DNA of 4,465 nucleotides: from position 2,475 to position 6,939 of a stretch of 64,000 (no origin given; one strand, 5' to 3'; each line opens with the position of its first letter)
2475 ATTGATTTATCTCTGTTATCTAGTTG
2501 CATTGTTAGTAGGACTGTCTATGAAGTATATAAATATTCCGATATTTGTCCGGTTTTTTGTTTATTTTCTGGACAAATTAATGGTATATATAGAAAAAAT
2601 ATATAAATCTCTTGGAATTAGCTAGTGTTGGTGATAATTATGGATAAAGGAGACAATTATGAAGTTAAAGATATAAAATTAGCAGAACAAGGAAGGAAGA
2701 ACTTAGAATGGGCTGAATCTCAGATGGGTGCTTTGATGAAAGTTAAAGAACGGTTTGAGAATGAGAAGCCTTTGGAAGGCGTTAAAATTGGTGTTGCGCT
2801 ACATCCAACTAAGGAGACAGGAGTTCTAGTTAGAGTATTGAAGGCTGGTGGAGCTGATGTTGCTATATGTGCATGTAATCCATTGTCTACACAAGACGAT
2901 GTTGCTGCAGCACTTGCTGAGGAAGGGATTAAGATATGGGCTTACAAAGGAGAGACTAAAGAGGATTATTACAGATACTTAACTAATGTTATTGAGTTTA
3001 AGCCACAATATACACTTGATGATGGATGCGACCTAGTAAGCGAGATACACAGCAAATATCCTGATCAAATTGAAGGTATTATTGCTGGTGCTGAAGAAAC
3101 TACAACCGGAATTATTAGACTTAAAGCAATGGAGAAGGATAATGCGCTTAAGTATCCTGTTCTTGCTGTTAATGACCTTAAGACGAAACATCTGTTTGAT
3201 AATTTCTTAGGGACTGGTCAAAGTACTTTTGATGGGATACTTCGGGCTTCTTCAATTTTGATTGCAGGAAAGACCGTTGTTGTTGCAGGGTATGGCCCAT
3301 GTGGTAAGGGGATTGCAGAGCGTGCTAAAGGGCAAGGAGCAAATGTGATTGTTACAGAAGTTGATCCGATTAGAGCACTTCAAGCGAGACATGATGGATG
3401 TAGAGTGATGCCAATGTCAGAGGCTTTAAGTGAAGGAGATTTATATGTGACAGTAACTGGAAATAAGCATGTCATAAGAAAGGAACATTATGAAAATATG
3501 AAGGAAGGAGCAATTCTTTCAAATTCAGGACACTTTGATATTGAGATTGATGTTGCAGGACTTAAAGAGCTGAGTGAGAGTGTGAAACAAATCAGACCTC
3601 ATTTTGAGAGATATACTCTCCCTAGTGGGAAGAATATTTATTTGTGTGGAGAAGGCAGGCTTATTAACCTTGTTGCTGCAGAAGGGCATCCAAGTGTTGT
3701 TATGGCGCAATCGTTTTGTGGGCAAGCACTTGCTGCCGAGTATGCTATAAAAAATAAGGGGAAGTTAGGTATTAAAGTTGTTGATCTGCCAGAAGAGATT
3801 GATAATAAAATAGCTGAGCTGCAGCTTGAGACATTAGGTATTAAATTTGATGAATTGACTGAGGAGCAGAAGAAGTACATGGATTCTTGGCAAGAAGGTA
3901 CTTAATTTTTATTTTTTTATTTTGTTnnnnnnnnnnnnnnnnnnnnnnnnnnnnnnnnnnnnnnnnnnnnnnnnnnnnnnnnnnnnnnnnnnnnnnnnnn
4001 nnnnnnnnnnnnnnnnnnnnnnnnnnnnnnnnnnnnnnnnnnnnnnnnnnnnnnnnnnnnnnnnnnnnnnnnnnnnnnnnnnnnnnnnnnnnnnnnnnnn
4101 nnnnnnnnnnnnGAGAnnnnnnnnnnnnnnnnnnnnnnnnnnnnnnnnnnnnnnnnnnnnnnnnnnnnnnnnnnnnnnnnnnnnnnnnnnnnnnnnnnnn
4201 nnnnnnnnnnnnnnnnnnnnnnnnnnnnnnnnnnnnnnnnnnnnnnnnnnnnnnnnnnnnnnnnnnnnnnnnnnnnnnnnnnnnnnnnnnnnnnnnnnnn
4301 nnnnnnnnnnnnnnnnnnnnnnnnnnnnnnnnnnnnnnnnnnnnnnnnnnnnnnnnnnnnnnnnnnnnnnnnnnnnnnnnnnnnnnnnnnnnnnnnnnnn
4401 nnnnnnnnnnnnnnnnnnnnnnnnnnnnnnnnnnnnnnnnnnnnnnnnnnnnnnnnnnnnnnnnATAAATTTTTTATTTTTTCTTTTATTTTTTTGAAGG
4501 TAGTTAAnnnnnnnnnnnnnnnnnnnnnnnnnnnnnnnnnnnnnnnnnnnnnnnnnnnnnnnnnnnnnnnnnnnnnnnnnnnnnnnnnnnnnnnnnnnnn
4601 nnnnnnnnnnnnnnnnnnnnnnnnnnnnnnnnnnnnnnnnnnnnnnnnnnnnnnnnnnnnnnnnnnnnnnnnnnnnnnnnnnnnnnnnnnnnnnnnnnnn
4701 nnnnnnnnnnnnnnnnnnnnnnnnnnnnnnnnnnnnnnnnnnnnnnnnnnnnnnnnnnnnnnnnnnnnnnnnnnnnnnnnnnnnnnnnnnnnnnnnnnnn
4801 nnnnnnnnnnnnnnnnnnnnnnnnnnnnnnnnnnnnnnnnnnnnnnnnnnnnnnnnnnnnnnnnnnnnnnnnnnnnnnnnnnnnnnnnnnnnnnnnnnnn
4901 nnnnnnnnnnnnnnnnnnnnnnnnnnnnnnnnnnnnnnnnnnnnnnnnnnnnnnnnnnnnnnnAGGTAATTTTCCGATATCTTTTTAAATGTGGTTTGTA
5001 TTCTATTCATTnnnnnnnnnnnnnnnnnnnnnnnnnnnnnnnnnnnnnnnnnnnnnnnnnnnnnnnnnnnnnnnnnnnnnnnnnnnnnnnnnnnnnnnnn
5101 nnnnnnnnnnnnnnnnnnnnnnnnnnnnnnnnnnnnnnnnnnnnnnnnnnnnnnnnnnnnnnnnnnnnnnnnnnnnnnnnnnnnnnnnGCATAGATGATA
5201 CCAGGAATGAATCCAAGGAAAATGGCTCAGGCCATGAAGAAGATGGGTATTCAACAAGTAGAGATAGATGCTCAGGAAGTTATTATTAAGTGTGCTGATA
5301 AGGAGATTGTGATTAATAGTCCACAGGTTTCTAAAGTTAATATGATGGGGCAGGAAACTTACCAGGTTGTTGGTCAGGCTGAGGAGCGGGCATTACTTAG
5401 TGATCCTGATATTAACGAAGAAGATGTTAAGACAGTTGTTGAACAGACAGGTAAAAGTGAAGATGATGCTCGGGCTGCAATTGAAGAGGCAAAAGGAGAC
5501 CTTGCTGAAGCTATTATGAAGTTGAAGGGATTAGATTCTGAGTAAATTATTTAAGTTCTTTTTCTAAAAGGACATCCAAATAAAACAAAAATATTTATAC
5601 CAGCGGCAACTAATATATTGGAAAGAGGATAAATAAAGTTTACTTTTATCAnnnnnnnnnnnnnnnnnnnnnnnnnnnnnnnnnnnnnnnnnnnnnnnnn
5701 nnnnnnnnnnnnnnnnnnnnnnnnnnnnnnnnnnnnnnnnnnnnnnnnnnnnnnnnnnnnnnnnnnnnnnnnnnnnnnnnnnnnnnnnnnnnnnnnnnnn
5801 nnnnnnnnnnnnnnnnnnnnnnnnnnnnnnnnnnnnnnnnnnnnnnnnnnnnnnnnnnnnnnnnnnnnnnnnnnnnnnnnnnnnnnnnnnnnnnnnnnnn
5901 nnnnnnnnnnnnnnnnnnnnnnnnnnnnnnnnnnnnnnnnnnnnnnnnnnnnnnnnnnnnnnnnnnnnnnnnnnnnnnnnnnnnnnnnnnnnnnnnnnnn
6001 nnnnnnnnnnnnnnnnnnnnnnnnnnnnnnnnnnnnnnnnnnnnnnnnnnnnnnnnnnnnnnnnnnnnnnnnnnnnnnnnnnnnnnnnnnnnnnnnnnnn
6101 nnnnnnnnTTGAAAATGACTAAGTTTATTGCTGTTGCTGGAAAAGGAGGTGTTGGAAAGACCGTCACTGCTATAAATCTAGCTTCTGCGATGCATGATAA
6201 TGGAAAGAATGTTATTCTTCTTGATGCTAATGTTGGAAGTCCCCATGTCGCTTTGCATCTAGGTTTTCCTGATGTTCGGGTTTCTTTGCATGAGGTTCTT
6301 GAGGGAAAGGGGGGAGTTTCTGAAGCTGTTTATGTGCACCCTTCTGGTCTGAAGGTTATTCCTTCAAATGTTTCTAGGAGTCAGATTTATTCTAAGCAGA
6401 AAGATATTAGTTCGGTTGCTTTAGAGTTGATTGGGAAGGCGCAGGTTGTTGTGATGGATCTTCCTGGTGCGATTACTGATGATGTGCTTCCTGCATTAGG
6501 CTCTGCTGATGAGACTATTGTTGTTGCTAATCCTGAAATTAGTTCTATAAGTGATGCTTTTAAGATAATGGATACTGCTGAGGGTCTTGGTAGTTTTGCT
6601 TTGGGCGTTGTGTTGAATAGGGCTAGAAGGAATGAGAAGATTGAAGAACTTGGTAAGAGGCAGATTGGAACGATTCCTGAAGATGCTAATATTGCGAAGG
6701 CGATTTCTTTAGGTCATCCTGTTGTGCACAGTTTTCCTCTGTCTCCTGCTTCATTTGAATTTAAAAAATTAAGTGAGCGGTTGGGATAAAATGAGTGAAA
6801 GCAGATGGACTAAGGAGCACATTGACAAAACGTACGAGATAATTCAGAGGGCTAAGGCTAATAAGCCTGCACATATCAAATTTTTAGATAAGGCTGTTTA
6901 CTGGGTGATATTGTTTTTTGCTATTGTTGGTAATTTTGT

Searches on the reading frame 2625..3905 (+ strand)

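Call 53: search_protein_families(library=pfam, proteins=[window:2625-3905:+], max_evalue=0.0001)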
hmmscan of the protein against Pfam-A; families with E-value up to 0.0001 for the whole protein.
window:2625-3905:+ (426 aa): 4 families
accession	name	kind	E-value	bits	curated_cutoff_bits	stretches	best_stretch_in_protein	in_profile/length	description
PF05221.23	AdoHcyase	-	1e-66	225.6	25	2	11-143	1-138/299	S-adenosyl-L-homocysteine hydrolase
PF00670.27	AdoHcyase_NAD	-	1.9e-54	184.6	27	1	193-353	1-161/162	S-adenosyl-L-homocysteine hydrolase, NAD binding domain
PF02826.25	2-Hacid_dh_C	-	1.8e-10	40.9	25.1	1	210-302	31-127/178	D-isomer specific 2-hydroxyacid dehydrogenase, NAD binding domain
PF07991.19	KARI_N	-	8.5e-09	35.6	20.6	1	213-309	2-102/165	Acetohydroxy acid isomeroreductase, NADPH-binding domain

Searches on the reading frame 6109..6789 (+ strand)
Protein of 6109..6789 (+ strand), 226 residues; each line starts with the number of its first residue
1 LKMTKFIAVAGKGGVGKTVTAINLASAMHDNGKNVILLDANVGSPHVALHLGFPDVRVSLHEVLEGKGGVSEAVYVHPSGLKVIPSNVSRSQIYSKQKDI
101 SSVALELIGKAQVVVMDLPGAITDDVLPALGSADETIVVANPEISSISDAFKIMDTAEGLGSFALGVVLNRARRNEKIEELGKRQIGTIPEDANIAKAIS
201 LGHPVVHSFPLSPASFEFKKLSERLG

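Call 74: search_protein_families(library=pfam, proteins=[window:6109-6789:+], max_evalue=0.001)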
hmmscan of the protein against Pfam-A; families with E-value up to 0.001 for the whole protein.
window:6109-6789:+ (226 aa): 7 families
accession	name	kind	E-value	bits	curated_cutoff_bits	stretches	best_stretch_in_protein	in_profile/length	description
PF01656.29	CbiA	-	8.3e-15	55.3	25.4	1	7-205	2-125/125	CobQ/CobB/MinD/ParA nucleotide binding domain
PF10609.15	ParA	-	4.3e-14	53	27.1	1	5-173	4-176/246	NUBPL iron-transfer P-loop NTPase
PF13614.12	AAA_31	-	2.7e-11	44.2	27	1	5-154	2-161/177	AAA domain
PF00142.24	Fer4_NifH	-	8e-08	32.5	25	1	7-39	3-35/271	4Fe-4S iron sulfur cluster binding proteins, NifH/frxC family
PF06564.18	CBP_BcsQ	-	9e-06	25.8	21.3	1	7-146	4-151/234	Cellulose biosynthesis protein BcsQ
PF02374.21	ArsA_ATPase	-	1.7e-05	24.6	24.3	1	4-38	1-35/305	Anion-transporting ATPase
PF09140.17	MipZ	-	0.00088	19.1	20.7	0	11-138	8-127/262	ATPase MipZ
